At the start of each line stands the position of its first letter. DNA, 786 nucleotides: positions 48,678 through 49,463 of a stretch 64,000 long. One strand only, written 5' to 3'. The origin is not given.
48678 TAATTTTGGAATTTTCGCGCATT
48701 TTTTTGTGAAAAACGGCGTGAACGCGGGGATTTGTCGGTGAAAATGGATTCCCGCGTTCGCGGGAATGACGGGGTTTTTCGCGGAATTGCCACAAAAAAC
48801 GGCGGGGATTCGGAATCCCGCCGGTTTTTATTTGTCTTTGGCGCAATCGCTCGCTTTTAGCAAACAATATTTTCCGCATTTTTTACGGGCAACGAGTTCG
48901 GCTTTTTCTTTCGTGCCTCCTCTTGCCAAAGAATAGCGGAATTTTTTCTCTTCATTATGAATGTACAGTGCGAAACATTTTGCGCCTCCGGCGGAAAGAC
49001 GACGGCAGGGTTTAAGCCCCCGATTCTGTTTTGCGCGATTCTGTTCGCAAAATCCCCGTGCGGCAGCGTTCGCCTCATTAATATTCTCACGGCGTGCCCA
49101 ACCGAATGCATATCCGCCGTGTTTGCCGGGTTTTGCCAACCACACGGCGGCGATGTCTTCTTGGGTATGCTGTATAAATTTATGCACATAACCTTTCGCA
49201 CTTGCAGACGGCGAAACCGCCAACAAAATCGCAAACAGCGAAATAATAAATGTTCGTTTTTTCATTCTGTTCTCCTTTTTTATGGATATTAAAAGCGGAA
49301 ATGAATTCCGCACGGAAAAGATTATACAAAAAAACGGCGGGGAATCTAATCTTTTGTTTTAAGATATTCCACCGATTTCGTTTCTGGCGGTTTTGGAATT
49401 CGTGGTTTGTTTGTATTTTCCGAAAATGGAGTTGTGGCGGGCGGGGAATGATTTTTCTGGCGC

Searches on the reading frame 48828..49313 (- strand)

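Call 71: search_protein_families(library=pfam, proteins=[window:48828-49313:-], max_evalue=0.01)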
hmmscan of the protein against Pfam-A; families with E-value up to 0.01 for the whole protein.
window:48828-49313:- (161 aa): 1 family
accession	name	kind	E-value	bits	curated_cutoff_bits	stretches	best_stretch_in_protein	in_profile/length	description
PF13827.11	DUF4189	-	0.0012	19.9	25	0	68-157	13-90/97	Domain of unknown function (DUF4189)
